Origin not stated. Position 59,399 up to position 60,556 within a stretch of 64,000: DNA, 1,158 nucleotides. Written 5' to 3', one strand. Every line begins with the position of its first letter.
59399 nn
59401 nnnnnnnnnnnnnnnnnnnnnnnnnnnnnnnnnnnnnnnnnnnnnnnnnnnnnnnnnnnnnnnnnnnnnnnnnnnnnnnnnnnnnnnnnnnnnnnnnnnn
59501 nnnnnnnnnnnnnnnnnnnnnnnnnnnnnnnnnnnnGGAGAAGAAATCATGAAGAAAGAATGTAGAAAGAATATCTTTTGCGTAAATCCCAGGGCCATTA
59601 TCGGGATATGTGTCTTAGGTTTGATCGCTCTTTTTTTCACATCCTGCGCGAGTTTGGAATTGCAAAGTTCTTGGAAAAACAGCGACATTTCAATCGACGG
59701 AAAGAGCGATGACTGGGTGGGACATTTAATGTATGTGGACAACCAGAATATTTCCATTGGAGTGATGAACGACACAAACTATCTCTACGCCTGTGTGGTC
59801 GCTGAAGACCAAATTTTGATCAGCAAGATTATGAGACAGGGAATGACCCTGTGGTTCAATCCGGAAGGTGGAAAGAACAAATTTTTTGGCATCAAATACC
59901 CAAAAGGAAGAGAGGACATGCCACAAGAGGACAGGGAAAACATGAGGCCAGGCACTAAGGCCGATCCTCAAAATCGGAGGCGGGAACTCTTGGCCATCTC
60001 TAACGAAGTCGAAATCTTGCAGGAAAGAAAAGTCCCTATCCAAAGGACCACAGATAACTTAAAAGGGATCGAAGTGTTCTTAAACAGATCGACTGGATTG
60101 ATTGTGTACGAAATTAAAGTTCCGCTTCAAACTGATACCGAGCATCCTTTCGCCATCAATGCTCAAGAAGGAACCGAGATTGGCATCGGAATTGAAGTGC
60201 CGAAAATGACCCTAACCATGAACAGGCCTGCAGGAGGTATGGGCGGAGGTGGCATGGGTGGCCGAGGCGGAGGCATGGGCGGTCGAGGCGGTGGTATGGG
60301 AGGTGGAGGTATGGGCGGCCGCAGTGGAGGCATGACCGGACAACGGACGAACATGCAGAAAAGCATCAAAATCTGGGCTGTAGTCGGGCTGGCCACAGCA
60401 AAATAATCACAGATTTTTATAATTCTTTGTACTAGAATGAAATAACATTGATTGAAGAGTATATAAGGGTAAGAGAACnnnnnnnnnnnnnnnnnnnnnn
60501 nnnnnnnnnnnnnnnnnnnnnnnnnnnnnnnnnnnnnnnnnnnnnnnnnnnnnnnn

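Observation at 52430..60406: ECF sigma / anti-sigma / CpxP-Spy-ZraP-like operon followed by an ATPase-less MacA-MacB-type efflux set, a TonB-dependent receptor and a Met-rich lipoprotein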

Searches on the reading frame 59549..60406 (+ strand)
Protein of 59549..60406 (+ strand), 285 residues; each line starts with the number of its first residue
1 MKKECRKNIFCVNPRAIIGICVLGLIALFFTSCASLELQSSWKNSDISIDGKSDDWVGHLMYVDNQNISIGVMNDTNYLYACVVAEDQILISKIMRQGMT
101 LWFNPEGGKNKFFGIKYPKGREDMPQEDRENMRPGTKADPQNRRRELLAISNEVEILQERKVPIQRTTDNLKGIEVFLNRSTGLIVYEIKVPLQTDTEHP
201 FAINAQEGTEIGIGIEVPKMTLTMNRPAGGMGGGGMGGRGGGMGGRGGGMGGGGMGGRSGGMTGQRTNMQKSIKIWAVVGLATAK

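Call 3: search_protein_families(library=pfam, proteins=[window:59549-60406:+], max_evalue=0.01)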
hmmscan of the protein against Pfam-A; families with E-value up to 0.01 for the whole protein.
window:59549-60406:+ (285 aa): 0 families

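Call 6: search_protein_families(library=ncbifam, proteins=[window:59549-60406:+], max_evalue=0.01)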
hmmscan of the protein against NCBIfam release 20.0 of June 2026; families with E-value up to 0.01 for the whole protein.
window:59549-60406:+ (285 aa): 0 families

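Call 14: find_homologous_proteins(query=window:59549-60406:+)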
Query window:59549-60406:+ (285 aa): 817 proteins with E <= 0.001 among 8000 candidates; the best 120 are listed.
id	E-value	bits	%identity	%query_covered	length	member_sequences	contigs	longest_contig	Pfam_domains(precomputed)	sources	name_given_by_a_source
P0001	1.9e-189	646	100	100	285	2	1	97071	-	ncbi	-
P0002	7.8e-149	513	79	100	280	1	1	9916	-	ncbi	-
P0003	2.6e-127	442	70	100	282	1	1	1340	-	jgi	-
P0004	1.5e-122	426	67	100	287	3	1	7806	-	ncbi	-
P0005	3.6e-117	409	63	99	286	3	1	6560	-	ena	-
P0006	7.8e-116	404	61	100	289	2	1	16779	-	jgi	-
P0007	6.9e-115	401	62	100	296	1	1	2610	-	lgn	-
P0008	3.9e-114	399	65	100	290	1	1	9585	-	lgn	-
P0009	2.1e-113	396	64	100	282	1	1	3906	-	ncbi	-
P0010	7.8e-113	395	61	100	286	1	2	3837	-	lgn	-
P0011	3.0e-111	389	61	100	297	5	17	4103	-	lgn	-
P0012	1.7e-110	387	61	100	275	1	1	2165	-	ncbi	-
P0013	2.4e-109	383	60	100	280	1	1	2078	-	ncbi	-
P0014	1.8e-108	380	60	100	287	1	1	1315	-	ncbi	-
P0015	6.7e-108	378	58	100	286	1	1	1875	-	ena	-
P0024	7.6e-97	342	58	100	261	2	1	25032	-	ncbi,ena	-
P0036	5.6e-60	221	40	66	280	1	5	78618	-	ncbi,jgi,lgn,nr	ncbi:MAG: hypothetical protein HQ555_01885 [Candidatus Aminicenantes bacterium]|nr:hypothetical prot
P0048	1.5e-54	203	42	71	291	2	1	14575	-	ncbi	-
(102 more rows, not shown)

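Call 15: find_encoding_contigs(protein=P0001, flank=10000, max_places=3)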
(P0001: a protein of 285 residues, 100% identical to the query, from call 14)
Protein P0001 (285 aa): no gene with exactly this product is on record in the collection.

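Call 16: list_cluster_members(proteins=[P0001, P0002, P0004, P0024, P0036, P0048])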
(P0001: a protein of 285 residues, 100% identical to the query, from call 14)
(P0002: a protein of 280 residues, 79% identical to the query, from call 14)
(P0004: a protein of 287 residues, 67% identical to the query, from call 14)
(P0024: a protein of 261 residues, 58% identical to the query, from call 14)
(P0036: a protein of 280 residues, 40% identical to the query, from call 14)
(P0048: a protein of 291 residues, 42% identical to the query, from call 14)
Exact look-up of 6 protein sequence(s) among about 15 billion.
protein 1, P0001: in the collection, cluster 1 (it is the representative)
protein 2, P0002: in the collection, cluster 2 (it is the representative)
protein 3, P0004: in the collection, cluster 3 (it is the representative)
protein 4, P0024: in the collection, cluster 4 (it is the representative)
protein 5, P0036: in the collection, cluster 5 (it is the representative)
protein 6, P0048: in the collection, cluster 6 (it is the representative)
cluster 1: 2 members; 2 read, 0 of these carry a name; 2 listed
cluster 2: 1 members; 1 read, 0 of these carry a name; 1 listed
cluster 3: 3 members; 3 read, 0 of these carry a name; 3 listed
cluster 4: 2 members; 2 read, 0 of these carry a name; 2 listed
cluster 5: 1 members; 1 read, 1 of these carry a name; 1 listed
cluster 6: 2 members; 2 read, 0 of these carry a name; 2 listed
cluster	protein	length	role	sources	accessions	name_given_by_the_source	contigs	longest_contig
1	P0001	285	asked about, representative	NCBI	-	-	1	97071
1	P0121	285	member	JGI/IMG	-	-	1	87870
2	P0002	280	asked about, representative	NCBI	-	-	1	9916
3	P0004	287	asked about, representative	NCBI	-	-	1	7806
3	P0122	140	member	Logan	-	-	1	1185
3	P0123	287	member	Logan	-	-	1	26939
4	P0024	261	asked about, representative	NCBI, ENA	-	-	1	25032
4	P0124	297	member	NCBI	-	-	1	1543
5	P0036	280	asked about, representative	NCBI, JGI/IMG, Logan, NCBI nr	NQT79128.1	MAG: hypothetical protein HQ555_01885 [Candidatus Aminicenantes bacterium] | hypothetical protein [Candidatus Aminicenantes bacterium]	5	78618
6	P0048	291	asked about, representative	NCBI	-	-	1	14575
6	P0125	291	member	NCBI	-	-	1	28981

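Call 20: find_related_loci(query=A2, collection=genome_contigs, flank=10000)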
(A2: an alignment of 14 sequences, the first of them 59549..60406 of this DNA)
Query A2 (285 aa) in genome_contigs; peptide patterns used: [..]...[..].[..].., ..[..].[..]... (x = any residue, [..] = any of these).
106 stretches matched a pattern; 53 encode a relative of the query (tblastn E <= 1e-3); 53 distinct loci.
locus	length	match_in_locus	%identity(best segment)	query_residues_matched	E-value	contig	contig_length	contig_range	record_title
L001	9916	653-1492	79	1-285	1e-134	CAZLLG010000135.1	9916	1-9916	MAG TPA_asm: uncultured Eubacteriales bacterium isolate SRP167671_co1_161 genome assembly, contig: NODE_8084_length_9916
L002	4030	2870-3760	59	1-285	2e-95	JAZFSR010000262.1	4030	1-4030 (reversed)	MAG: Candidatus Aminicenantaceae bacterium isolate BS2bin.13 BS2bin.13_262, whole genome shotgun sequence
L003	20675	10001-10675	43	1-226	1e-53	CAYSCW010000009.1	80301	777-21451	MAG TPA_asm: uncultured Eubacteriales bacterium isolate binchicken_co34_437 genome assembly, contig: NODE_319_length_803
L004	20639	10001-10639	44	15-226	2e-53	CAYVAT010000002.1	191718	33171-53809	MAG TPA_asm: uncultured Eubacteriales bacterium isolate binchicken_co178_256 genome assembly, contig: NODE_126_length_19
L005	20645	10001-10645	42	6-220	9e-53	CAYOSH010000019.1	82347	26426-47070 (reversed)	MAG TPA_asm: uncultured Eubacteriales bacterium isolate SRP185410_co2_348 genome assembly, contig: NODE_213_length_82347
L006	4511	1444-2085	41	15-233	5e-52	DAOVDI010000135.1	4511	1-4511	MAG TPA_asm: Acidobacteriota bacterium isolate CSMAG_1053 CSMAG_1053_k141_2646319_length_4511_cov_11.5570, whole genome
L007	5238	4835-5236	56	12-145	2e-51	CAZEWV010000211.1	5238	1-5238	MAG TPA_asm: uncultured Eubacteriales bacterium isolate SRP128015_co2_61 genome assembly, contig: NODE_16292_length_5238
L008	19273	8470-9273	40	11-283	6e-49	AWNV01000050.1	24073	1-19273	Candidatus Aminicenans sakinawicola JGI OTU-1 OP8COM1_contig_49_0.50, whole genome shotgun sequence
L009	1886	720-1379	39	1-220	6e-49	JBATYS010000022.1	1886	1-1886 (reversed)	MAG: Candidatus Aminicenantaceae bacterium isolate MFD12937_ilm_asm_bin5 k127_129025, whole genome shotgun sequence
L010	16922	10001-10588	40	33-220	5e-48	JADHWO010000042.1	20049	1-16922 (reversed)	MAG: Candidatus Aminicenantes bacterium isolate BS750m-G29 BS-750m-C4034, whole genome shotgun sequence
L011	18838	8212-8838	39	12-220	1e-47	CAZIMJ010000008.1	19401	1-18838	MAG TPA_asm: uncultured Eubacteriales bacterium isolate SRP185410_co1_364 genome assembly, contig: k141_1758049, whole g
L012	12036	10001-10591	40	27-220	7e-47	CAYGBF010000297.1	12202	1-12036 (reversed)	MAG TPA_asm: uncultured Eubacteriales bacterium isolate ERP108616_co1_39 genome assembly, contig: k119_792021, whole gen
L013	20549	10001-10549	40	34-220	2e-46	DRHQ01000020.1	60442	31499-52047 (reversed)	MAG TPA_asm: Candidatus Aminicenantes bacterium isolate HyVt-373 HyVt-373_k145_159727, whole genome shotgun sequence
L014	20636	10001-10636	38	15-223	3e-41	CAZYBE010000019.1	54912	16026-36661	MAG TPA_asm: uncultured Eubacteriales bacterium isolate binchicken_co376_124 genome assembly, contig: NODE_427_length_54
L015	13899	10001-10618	37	21-226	1e-40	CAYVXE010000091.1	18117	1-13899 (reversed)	MAG TPA_asm: uncultured Calditrichaceae bacterium isolate binchicken_co253_176 genome assembly, contig: NODE_1780_length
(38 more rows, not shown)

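Call 37: predict_structure(alignment_id=A1)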
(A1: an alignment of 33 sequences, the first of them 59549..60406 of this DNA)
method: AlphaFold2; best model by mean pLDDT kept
length: 285 residues; sequences in the alignment: 33
mean_pLDDT: 77.4   pTM: 0.70
mean pLDDT of the five models: 77.4, 77.1, 76.7, 76.2, 75.8
residues with pLDDT >= 90: 131; 70-90: 59; 50-70: 44; < 50: 51
segments of 3 or more residues with pLDDT < 50: 223-268
pLDDT, mean of each block of 10 residues (from residue 1): 54 77 75 74 94 92 89 97 93 91 95 94 60 58 67 90 92 94 93 95 96 92 46 41 38 38 44 92 92
secondary structure, 60 per line:
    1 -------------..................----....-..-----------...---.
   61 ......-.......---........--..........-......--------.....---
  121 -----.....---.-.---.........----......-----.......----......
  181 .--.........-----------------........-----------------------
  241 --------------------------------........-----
elements in order: H14-31 E36-39 E60-63 E68-74 E78-85 H88-97 E99-104 E113-117 H126-130 H140-148 E153-158 E164-167 E175-181 E184-192 E210-217 E273-280

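Call 41: fold_search(model_id=the predicted structure, library=pdb)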
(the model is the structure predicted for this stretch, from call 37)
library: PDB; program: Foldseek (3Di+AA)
matches with E <= 10: 557; with E <= 0.001: 9
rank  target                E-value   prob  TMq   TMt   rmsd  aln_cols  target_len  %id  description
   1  7b04_C                2.7e-05  1.00  0.32  0.32  10.9       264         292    9  Structure of Nitrite oxidoreductase (Nxr) from the anammox bacterium Kuenenia stuttgartiensis. (released 2021-07-14)
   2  7b04_O                3.2e-05  1.00  0.28  0.28  16.7       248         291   10  Structure of Nitrite oxidoreductase (Nxr) from the anammox bacterium Kuenenia stuttgartiensis. (released 2021-07-14)
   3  7nwo                  6.2e-05  1.00  0.32  0.45   7.9       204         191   11  A carbohydrate binding module family 9 (CBM9) from Caldicellulosiruptor kristjanssonii in complex with glucose (released 2021-07-07)
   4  7nwn                  1.2e-04  1.00  0.33  0.45   8.5       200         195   12  A carbohydrate binding module family 9 (CBM9) from Caldicellulsiruptor kristjanssonii (released 2021-07-07)
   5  1i82_A                3.0e-04  1.00  0.31  0.45   7.8       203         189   11  FAMILY 9 CARBOHYDRATE-BINDING MODULE FROM THERMOTOGA MARITIMA XYLANASE 10A WITH CELLOBIOSE (released 2001-06-13)
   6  4jpq_A                5.9e-04  1.00  0.33  0.41   6.4       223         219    7  Crystal structure of a putative carbohydrate-binding protein (BACUNI_03838) from Bacteroides uniformis ATCC 8492 at 2. (released 2013-04-17)
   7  4zel_A                6.3e-04  1.00  0.30  0.17   5.2       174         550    7  Human dopamine beta-hydroxylase (released 2016-04-20)
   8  2ivf_C                6.3e-04  1.00  0.28  0.35   8.5       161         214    7  Ethylbenzene dehydrogenase from Aromatoleum aromaticum (released 2006-09-14)
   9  7uww_A                9.9e-04  1.00  0.33  0.17  11.0       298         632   12  Sas6 with alpha-cyclodextrin (released 2023-06-14)
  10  4jpq_B                1.1e-03  1.00  0.33  0.41   6.5       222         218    7  Crystal structure of a putative carbohydrate-binding protein (BACUNI_03838) from Bacteroides uniformis ATCC 8492 at 2. (released 2013-04-17)
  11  7uwu_B                1.4e-03  1.00  0.35  0.18  11.4       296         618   12  Starch adherence system protein 6 (Sas6) (released 2023-06-14)
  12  4zel_B                1.5e-03  1.00  0.26  0.15   7.1       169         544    7  Human dopamine beta-hydroxylase (released 2016-04-20)
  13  7uww_B                3.4e-03  1.00  0.34  0.17  11.9       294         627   12  Sas6 with alpha-cyclodextrin (released 2023-06-14)
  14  7uwu_A                5.7e-03  0.99  0.34  0.17  11.0       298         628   13  Starch adherence system protein 6 (Sas6) (released 2023-06-14)
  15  7uwv_A                9.4e-03  0.98  0.34  0.20  12.1       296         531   13  CBM74 from Ruminococcus bromii Sas6 with maltodecaose (released 2023-06-14)
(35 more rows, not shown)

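Call 73: search_protein_families(library=pfam, proteins=[L001:5176-6111:+], max_evalue=0.01)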
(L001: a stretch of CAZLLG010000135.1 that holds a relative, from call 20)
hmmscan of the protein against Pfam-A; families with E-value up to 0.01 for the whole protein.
L001:5176-6111:+ (312 aa): 6 families
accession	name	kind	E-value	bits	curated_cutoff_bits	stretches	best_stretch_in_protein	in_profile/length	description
PF00005.33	ABC_tran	-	1.3e-30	107.2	25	1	19-163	1-137/137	ABC transporter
PF13304.12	AAA_21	-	5.1e-13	50.2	27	2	128-192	231-298/304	AAA domain, putative AbiEii toxin, Type IV TA system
PF13175.12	AAA_15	-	2.9e-06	27.6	32.1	1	19-85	14-84/374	AAA ATPase domain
PF13476.12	AAA_23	-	6.2e-05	24.2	27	1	17-52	10-43/201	AAA domain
PF13555.12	AAA_29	-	0.00051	20.2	27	1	15-56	10-50/61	P-loop containing region of AAA domain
PF02463.25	SMC_N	-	0.0019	18.1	40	0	17-46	13-42/220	RecF/RecN/SMC N terminal domain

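Call 85: search_protein_representatives(alignment_id=A1)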
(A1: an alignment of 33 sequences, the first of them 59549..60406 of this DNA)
Query: 33 sequences, 283 profile positions. Proteins with E-value up to 0.001 (for the whole library): 5842; up to 1e-10: 4418; up to 1e-30: 1901. The best 150 are listed.
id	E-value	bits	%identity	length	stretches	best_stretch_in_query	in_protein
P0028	1.0e-95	336.2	-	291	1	4-282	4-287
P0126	1.9e-91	322.2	-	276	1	15-280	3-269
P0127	2.7e-88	311.8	-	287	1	17-280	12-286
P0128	3.3e-88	311.6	-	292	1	1-280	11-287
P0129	4.8e-88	311.0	-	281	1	10-281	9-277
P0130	1.4e-85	302.9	-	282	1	13-281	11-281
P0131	1.7e-85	302.6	-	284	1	21-280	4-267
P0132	1.0e-84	300.1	-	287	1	15-279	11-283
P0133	1.1e-84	299.9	-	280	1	9-281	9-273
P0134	1.0e-83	296.8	-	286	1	18-281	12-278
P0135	1.7e-83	296.1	-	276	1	17-281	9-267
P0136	2.0e-83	295.8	-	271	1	17-280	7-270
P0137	4.8e-83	294.6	-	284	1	18-279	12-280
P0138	4.9e-83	294.6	-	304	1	5-280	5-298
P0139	5.2e-83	294.5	-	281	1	10-278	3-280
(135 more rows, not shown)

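Call 93: search_protein_families(library=pfam, alignment_id=A8, max_evalue=0.001)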
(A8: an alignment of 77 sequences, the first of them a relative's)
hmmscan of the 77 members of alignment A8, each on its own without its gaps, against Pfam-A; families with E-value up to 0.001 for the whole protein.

A. member 1, L002:370-2853:+ (828 aa): 5 families
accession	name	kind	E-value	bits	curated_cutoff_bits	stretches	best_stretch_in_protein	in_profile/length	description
PF00593.30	TonB_dep_Rec_b-barrel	-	1e-19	72.2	27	1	333-775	19-424/436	TonB dependent receptor-like, beta-barrel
PF13715.12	CarbopepD_reg_2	-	2.6e-14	53.4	32.2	1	28-112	2-87/88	CarboxypepD_reg-like domain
PF13620.12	CarboxypepD_reg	-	5.7e-13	49.5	32.3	1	27-101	2-81/82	Carboxypeptidase regulatory-like domain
PF07715.20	Plug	-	4.8e-11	43.6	23.9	1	142-220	21-102/107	TonB-dependent Receptor Plug Domain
PF25020.1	TTR_TEN1-4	-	1.6e-05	25.2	27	1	27-98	9-82/86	Teneurin TTR-like domain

B. families by the number of members that match (of 77 scanned): 65 families (the first 25 are shown)
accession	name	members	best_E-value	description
PF07813.17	LTXXQ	13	1.7e-21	LTXXQ motif family protein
PF16576.10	HlyD_D23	10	1.7e-26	Barrel-sandwich domain of CusB or HlyD membrane-fusion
PF13437.12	HlyD_3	10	4.1e-16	HlyD family secretion protein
PF13801.11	Metal_resist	10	4.7e-12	Heavy-metal resistance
PF00005.33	ABC_tran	8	1.5e-36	ABC transporter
PF13533.13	Biotin_lipoyl_2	8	2e-07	Biotin-lipoyl like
PF13620.12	CarboxypepD_reg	7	4.2e-17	Carboxypeptidase regulatory-like domain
PF13715.12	CarbopepD_reg_2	7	2e-15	CarboxypepD_reg-like domain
PF02463.25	SMC_N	7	9.5e-08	RecF/RecN/SMC N terminal domain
PF13304.12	AAA_21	7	5.7e-07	AAA domain, putative AbiEii toxin, Type IV TA system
PF13555.12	AAA_29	7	7.7e-05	P-loop containing region of AAA domain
PF00593.30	TonB_dep_Rec_b-barrel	6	1.1e-20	TonB dependent receptor-like, beta-barrel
PF07715.20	Plug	6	4.3e-11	TonB-dependent Receptor Plug Domain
PF25020.1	TTR_TEN1-4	6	2.4e-07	Teneurin TTR-like domain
PF12704.14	MacB_PCD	5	5.7e-55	MacB-like periplasmic core domain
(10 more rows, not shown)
